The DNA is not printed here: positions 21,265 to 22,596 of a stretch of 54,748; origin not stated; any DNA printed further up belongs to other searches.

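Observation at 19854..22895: Non-canonical polyprenyl-phospho-pentofuranose donor module: DPPR-synthase homologue coupled to methyltransferase, SDR epimerase and HAD phosphatase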

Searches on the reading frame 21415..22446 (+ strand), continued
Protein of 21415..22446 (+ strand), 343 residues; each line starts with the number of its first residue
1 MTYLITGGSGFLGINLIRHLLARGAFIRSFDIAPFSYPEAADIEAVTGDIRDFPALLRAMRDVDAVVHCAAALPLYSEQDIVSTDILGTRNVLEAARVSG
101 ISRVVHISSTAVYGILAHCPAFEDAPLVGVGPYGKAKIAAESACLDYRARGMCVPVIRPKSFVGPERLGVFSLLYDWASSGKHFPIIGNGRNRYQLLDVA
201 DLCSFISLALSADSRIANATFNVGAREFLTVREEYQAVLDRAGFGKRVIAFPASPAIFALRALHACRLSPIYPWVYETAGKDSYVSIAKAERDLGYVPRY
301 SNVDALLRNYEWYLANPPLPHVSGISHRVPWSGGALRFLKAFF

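Call 75: find_homologous_proteins(query=window:21415-22446:+, max_evalue=1e-20)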
Query window:21415-22446:+ (343 aa): 8000 proteins with E <= 1e-20 among 8000 candidates; the best 120 are listed.
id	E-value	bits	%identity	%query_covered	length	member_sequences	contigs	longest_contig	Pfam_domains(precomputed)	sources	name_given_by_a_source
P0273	2.1e-227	772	100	100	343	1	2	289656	PF04321.24,PF16363.12,PF02719.22,PF01073.26,PF07993.19,PF13460.13,PF01370.28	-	-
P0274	1.5e-194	664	87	100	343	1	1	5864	PF04321.24,PF16363.12,PF02719.22,PF01073.26,PF07993.19,PF13460.13,PF01370.28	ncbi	-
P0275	1.3e-173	595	77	100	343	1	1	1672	PF04321.24,PF16363.12,PF02719.22,PF01073.26,PF07993.19,PF13460.13,PF01370.28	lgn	-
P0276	2.3e-173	594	77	100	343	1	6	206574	PF04321.24,PF16363.12,PF02719.22,PF05368.20,PF01073.26,PF07993.19,PF13460.13,PF01370.28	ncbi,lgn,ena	-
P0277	3.6e-150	518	68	100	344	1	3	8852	PF04321.24,PF16363.12,PF02719.22,PF01073.26,PF07993.19,PF13460.13,PF01370.28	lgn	-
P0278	1.6e-148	513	67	100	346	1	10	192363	PF04321.24,PF16363.12,PF02719.22,PF01073.26,PF07993.19,PF13460.13,PF01370.28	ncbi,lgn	ncbi:MAG: NAD-dependent epimerase/dehydratase family protein [Candidatus Flexifilum sp.]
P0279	1.6e-148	513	67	100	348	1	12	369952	PF04321.24,PF16363.12,PF02719.22,PF01073.26,PF07993.19,PF13460.13,PF01370.28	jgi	jgi:nucleoside-diphosphate-sugar epimerase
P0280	4.3e-148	511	66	100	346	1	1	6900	PF04321.24,PF16363.12,PF02719.22,PF01073.26,PF07993.19,PF13460.13,PF01370.28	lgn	-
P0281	2.4e-147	509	66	100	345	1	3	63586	PF04321.24,PF16363.12,PF02719.22,PF05368.20,PF01073.26,PF07993.19,PF13460.13,PF01370.28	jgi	jgi:nucleoside-diphosphate-sugar epimerase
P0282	8.8e-147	507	66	100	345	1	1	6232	PF04321.24,PF16363.12,PF02719.22,PF01073.26,PF07993.19,PF13460.13,PF01370.28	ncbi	-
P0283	4.5e-146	505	65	100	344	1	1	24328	PF04321.24,PF16363.12,PF02719.22,PF01073.26,PF07993.19,PF13460.13,PF01370.28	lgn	-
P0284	7.7e-146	504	65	100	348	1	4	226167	PF04321.24,PF16363.12,PF02719.22,PF01073.26,PF07993.19,PF13460.13,PF01370.28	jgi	jgi:nucleoside-diphosphate-sugar epimerase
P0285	1.7e-145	503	65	100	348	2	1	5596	PF04321.24,PF16363.12,PF02719.22,PF01073.26,PF07993.19,PF13460.13,PF01370.28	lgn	-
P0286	3.7e-145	502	65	100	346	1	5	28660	PF04321.24,PF16363.12,PF02719.22,PF01073.26,PF07993.19,PF13460.13,PF01370.28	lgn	-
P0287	5.1e-145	501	65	100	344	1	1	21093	PF04321.24,PF16363.12,PF02719.22,PF01073.26,PF07993.19,PF13460.13,PF01370.28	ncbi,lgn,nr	ncbi:MAG TPA: NAD-dependent epimerase/dehydratase family protein [Candidatus Paceibacterota bacteriu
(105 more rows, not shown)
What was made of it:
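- The SDR family is very large: at least 8000 database proteins at E<=1e-20 (call 75).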

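Call 79: search_solved_structures(query=A3, max_evalue=1e-10, show_alignments=2)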
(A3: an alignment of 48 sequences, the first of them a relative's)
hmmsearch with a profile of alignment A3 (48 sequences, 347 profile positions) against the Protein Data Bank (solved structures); distinct sequences matched with E-value up to 1e-10: 96 (the best 60 are shown).
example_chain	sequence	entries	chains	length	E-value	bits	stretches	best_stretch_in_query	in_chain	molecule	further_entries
1r6d_A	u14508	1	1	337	6e-31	111.1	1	5-244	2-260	TDP-glucose-4,6-dehydratase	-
1r66_A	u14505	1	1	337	9.5e-31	110.4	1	5-244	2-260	TDP-glucose-4,6-dehydratase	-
8rdg_A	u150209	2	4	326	4.7e-29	104.8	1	5-241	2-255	SDR family NAD(P)-dependent oxidoreductase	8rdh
8rdi_A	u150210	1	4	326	2.5e-28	102.5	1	5-241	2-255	SDR family NAD(P)-dependent oxidoreductase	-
6wjb_A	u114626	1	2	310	2.5e-26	95.9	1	3-241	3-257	NAD-dependent epimerase/dehydratase family protein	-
2hun_A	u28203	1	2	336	5.2e-26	94.8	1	2-254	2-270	336aa long hypothetical dTDP-glucose 4,6-dehydratase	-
6jkg_A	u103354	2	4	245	1.8e-25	93.1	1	3-213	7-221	Sterol-4-alpha-carboxylate 3-dehydrogenase, decarboxylating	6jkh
8shh_A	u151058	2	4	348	2.6e-25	92.5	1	5-246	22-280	dTDP-glucose 4,6-dehydratase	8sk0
6wj9_A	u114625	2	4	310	5.6e-25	91.4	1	3-241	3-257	NAD-dependent epimerase/dehydratase family protein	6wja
6pmh_A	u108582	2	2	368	6.5e-25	91.2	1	5-228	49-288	UDP-glucose 4-epimerase related protein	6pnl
6bi4_A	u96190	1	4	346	1.2e-23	87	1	3-252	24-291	dTDP-glucose 4,6-dehydratase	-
3wj7_A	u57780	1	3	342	2.9e-23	85.8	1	4-319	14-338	Putative oxidoreductase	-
8vr2_A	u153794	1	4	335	3.6e-23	85.5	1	4-237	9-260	NAD-dependent epimerase/dehydratase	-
3aw9_A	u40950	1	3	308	1.6e-22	83.3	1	5-258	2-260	NAD-dependent epimerase/dehydratase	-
1sb8_A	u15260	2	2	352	1.2e-21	80.5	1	4-236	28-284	wbpP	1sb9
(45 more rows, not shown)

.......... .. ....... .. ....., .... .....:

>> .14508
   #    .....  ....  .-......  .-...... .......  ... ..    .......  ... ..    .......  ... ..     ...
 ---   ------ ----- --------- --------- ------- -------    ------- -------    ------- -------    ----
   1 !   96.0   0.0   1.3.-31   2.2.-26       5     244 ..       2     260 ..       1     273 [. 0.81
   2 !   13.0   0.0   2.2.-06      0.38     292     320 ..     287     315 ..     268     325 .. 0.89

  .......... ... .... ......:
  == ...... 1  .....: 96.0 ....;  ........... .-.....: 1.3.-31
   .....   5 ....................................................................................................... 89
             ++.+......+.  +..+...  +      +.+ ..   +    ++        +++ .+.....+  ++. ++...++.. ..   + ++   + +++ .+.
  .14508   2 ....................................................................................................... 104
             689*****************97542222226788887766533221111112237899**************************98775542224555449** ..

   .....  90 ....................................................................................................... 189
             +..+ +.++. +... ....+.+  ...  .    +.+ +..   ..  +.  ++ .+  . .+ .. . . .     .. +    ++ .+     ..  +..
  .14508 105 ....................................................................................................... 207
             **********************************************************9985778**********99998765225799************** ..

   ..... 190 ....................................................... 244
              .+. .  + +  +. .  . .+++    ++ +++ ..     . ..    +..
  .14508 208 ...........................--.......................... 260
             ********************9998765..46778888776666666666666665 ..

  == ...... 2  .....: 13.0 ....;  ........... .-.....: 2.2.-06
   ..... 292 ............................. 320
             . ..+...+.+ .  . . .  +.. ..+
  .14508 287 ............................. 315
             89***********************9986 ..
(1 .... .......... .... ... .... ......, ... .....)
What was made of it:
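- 21415..22446 (+): Extended SDR (GalE/RmlB-like fold), 343 aa; candidate polyprenyl-P-ribofuranose epimerase. 'STAV' replaces the 'TDE' of 4,6-dehydratases in the alignment to DesIV 1r66 (call 79).
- On Extended SDR epimerase (GalE-like): 'STAV' aligns with 'TDE' of DesIV (call 79).
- Tried and rejected: I considered and rejected this (call 79).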

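Call 84: predict_structure(alignment_id=A3)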
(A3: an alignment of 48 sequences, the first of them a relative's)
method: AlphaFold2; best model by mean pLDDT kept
length: 343 residues; sequences in the alignment: 48
mean_pLDDT: 88.2   pTM: 0.89
mean pLDDT of the five models: 88.2, 88.1, 86.8, 84.5, 82.8
residues with pLDDT >= 90: 219; 70-90: 89; 50-70: 27; < 50: 8
segments of 3 or more residues with pLDDT < 50: 323-330
pLDDT, mean of each block of 10 residues (from residue 1): 94 94 98 92 97 98 96 84 95 98 89 65 84 89 96 95 78 89 90 93 97 96 95 97 95 82 76 73 92 96 95 81 47 67 80
secondary structure, 60 per line:
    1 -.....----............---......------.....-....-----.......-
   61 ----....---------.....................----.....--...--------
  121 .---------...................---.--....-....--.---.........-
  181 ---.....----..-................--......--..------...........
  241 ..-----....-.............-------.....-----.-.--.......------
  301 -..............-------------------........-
elements in order: E2-6 H11-22 E26-31 H38-42 E44-47 H53-59 E65-68 H78-98 E103-107 H131-149 E156-159 E161-164 H171-179 E184-188 E196-198 H199-211 H214-219 H231-242 E248-251 H253-265 H273-277 H288-294 H302-315 H335-342
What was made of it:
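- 21415..22446 (+): AlphaFold2 model: pLDDT 88.2, pTM 0.89 (call 84).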

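Call 87: fold_search(model_id=the predicted structure, library=pdb)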
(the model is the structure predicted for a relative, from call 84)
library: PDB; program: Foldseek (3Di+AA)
matches with E <= 10: 1970; with E <= 0.001: 1416
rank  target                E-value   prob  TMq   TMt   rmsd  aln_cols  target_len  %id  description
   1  1r66                  1.3e-22  1.00  0.73  0.78   3.2       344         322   27  Crystal Structure of DesIV (dTDP-glucose 4,6-dehydratase) from Streptomyces venezuelae with NAD and TYD bound (released 2004-01-27)
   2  2hun_B                1.4e-22  1.00  0.75  0.79   3.1       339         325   26  Crystal structure of hypothetical protein PH0414 from Pyrococcus horikoshii OT3 (released 2007-01-26)
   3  8rdi_A                1.8e-22  1.00  0.70  0.75   4.1       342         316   26  Crystal structure of UDP-galactose 4-epimerase from Pyrococcus horikoshii containing Y145F mutation and with bound NAD (released 2024-12-18)
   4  8shh_B                4.3e-22  1.00  0.72  0.76   3.7       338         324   25  Crystal structure of EvdS6 decarboxylase in ligand free state (released 2023-08-09)
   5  8sk0_B                4.6e-22  1.00  0.72  0.75   3.5       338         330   25  Crystal structure of EvdS6 decarboxylase in ligand bound state (released 2023-08-09)
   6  8rdg_A                4.6e-22  1.00  0.71  0.76   3.9       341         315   26  Crystal structure of UDP-galactose 4-epimerase from Pyrococcus horikoshii with bound NAD (released 2024-12-18)
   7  6wj9_A                1.1e-21  1.00  0.75  0.83   3.2       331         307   25  UDP-GlcNAc C4-epimerase mutant S121A/Y146F from Pseudomonas protegens in complex with UDP-GlcNAc (released 2020-07-08)
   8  6wjb_B                1.2e-21  1.00  0.73  0.81   3.3       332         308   27  UDP-GlcNAc C4-epimerase from Pseudomonas protegens in complex with NAD and UDP-GlcNAc (released 2020-07-08)
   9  8shh_A                1.4e-21  1.00  0.73  0.78   3.2       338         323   25  Crystal structure of EvdS6 decarboxylase in ligand free state (released 2023-08-09)
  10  2pzk_B                1.4e-21  1.00  0.73  0.80   3.7       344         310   23  Crystal structure of the Bordetella bronchiseptica enzyme WbmG in complex with NAD (released 2007-10-02)
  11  6bi4_B                1.6e-21  1.00  0.74  0.81   3.1       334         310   23  2.9 Angstrom Resolution Crystal Structure of dTDP-Glucose 4,6-dehydratase (rfbB) from Bacillus anthracis str. Ames in  (released 2017-11-08)
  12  4zrm_B                2.0e-21  1.00  0.75  0.83   3.0       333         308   22  Crystal Structure of UDP-Glucose 4-Epimerase (TM0509) from Hyperthermophilic Eubacterium Thermotoga maritima (released 2015-09-16)
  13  6wjb_A                2.0e-21  1.00  0.74  0.82   3.2       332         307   25  UDP-GlcNAc C4-epimerase from Pseudomonas protegens in complex with NAD and UDP-GlcNAc (released 2020-07-08)
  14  6bi4_A                2.1e-21  1.00  0.74  0.81   3.2       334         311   23  2.9 Angstrom Resolution Crystal Structure of dTDP-Glucose 4,6-dehydratase (rfbB) from Bacillus anthracis str. Ames in  (released 2017-11-08)
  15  8sk0_A                2.4e-21  1.00  0.72  0.74   3.8       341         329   25  Crystal structure of EvdS6 decarboxylase in ligand bound state (released 2023-08-09)
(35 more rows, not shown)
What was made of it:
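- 21415..22446 (+): The best folds are nucleotide-sugar epimerases and dehydratases, with TM-scores (TMq) 0.67-0.77 and 20-27% identity (call 87).
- On Extended SDR epimerase (GalE-like): The AF2 model has pLDDT 88, and Foldseek gives TM-scores (TMq) of 0.67-0.77 to GalE/RmlB-type structures (calls 84, 87).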

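Call 91: search_protein_families(library=pfam, proteins=[L090:5130-5810:-], max_evalue=0.01)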
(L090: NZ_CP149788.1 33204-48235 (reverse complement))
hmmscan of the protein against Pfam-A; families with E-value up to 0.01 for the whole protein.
L090:5130-5810:- (226 aa): 2 families
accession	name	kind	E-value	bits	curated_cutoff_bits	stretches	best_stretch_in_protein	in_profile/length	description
PF13263.12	PHP_C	-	8.9e-14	51.2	21.3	1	139-189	2-56/56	PHP-associated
PF02811.25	PHP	-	3e-10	41.1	26.4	1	6-132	1-122/164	PHP domain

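Call 98: search_dna_similar(query=L095:16495-17937:-, collection=plasmids, mode=protein, max_evalue=1e-20, max_rows=60, rows=spread)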
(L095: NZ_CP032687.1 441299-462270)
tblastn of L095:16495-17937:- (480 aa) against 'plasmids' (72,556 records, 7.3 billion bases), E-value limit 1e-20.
Records with a match: 89; places in all: 90; records where one place covers at least 80% of the query: 81.
Best place of each record, by identity: >=99% 1; 80-90% 2; 60-80% 8; <60% 78.
By first word of the organism name: Rhizobium 36; Sinorhizobium 7; Azospirillum 4; Mesorhizobium 3; Burkholderia 3; Cereibacter 3; Salipiger 3; Sphingomonadaceae 3; Vibrio 3; Agrobacterium 2; and 18 more.
By predicted mobility (MOB-suite, as given by PLSDB): non-mobilizable 59; conjugative 23; mobilizable 7.
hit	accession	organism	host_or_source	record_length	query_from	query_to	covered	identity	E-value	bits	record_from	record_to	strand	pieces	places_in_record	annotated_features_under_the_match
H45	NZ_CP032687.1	Rhizobium sp. CCGE531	Phaseolus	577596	1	463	96%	100.0%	0e+0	884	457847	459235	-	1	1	UbiA family prenyltransferase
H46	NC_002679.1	Mesorhizobium japonicum MAFF 303099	-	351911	1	463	96%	82.5%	0e+0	733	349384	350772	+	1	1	UbiA family prenyltransferase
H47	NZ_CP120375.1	Sinorhizobium garamanticum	Argyrolobium uniflorum,Cell culture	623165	1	463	96%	79.5%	0e+0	702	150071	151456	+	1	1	UbiA family prenyltransferase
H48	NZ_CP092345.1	Rhizobium gallicum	Phaseolus vulgaris,Cell culture,nodule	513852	1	463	96%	78.6%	0e+0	714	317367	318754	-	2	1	UbiA family prenyltransferase | hypothetical protein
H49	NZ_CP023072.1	Sinorhizobium fredii CCBAU 83666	G.max,nodule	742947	1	463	96%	78.2%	0e+0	700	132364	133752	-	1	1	UbiA family prenyltransferase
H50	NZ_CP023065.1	Sinorhizobium sp. CCBAU 05631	G.max,nodule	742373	1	463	96%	76.9%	0e+0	692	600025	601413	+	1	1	UbiA family prenyltransferase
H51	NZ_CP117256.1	Rhizobium tumorigenes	Rubus sp.,pure bacterial culture,Aerial ...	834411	10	463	95%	43.4%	5e-100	336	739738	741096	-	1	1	UbiA family prenyltransferase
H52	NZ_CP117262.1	Rhizobium tumorigenes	Rubus sp.,pure bacterial culture,Aerial ...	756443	10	463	95%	43.4%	5e-100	336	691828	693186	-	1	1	UbiA family prenyltransferase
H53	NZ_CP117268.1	Rhizobium rhododendri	Rhododendron sp.,pure bacterial ...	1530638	10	463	95%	42.3%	1e-95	323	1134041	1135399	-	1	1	record has no annotation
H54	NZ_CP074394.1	Agrobacterium salinitolerans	Cotton,tiaaue sample,root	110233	11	463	94%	42.0%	3e-99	333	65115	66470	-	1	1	UbiA family prenyltransferase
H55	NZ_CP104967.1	Phyllobacterium sp. A18/5-2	Vicia costata,cell culture,root nodule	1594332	12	462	94%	40.8%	1e-89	306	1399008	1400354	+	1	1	none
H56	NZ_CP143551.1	Burkholderia multivorans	Homo sapiens,bronchoalveolar lavage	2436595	9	463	95%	40.0%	1e-70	251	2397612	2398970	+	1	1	none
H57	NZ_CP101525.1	Burkholderia arboris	mixed culture,soil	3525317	11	463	94%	39.4%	1e-63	231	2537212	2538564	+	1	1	none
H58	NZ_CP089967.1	Cereibacter azotoformans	Owen's River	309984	13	463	94%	39.4%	3e-68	244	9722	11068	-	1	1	UbiA family prenyltransferase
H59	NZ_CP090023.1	Cereibacter azotoformans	cell culture,Aquaculture sediment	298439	13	463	94%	39.4%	3e-67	241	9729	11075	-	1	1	UbiA family prenyltransferase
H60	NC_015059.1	Granulicella tundricola MP5ACTX9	-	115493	10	463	95%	38.6%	2e-64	233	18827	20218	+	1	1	UbiA family prenyltransferase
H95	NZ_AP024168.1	Vibrio alfacsensis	-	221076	12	463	94%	35.4%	4e-74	261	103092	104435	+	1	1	UbiA family prenyltransferase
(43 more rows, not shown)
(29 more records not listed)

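Call 99: get_annotated_region(hit=H95, flank=8000)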
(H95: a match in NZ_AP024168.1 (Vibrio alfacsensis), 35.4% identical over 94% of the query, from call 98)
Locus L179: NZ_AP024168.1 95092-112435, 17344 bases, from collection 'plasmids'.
description: Vibrio alfacsensis strain 04Ya108 plasmid pYa108, complete sequence
organism: Vibrio alfacsensis (NCBI taxid 1074311)
taxonomy: Bacteria; Pseudomonadota; Gammaproteobacteria; Vibrionales; Vibrionaceae; Vibrio; Vibrio alfacsensis
host: -; source: -; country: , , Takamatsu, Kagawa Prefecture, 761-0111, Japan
typing (MOB-suite, as given by PLSDB): non-mobilizable
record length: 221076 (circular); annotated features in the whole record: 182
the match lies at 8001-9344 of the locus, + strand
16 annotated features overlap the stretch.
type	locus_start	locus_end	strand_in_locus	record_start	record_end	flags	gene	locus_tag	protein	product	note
CDS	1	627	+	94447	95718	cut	-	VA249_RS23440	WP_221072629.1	hypothetical protein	-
CDS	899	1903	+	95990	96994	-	-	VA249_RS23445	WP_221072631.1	tyrosine-type recombinase/integrase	GO:0015074 - DNA integration [Evidence IEA]; GO:0006310 - DNA recombination [Evidence IEA]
CDS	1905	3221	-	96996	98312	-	-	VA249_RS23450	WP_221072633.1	putative O-glycosylation ligase, exosortase A system-associated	-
CDS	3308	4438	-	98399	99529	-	-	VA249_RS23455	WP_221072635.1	glycosyltransferase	-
CDS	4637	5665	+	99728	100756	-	-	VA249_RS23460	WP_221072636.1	GHMP kinase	-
CDS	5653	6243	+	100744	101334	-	-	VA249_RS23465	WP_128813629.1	D-sedoheptulose 7-phosphate isomerase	-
CDS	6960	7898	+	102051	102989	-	-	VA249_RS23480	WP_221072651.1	hypothetical protein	-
CDS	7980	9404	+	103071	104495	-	-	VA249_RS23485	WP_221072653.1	UbiA family prenyltransferase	-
CDS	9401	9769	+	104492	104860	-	-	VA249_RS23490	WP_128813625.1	EamA family transporter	-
CDS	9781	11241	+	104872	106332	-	-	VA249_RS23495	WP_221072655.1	hypothetical protein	-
CDS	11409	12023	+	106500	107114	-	-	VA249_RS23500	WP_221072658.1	hypothetical protein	-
CDS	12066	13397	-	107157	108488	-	-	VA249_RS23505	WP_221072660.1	hypothetical protein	-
CDS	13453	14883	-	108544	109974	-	-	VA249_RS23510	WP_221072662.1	hypothetical protein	-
CDS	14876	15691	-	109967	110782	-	-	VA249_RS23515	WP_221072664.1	XrtA-associated tyrosine autokinase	-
CDS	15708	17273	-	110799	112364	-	-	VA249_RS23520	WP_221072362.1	XrtA system polysaccharide chain length determinant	-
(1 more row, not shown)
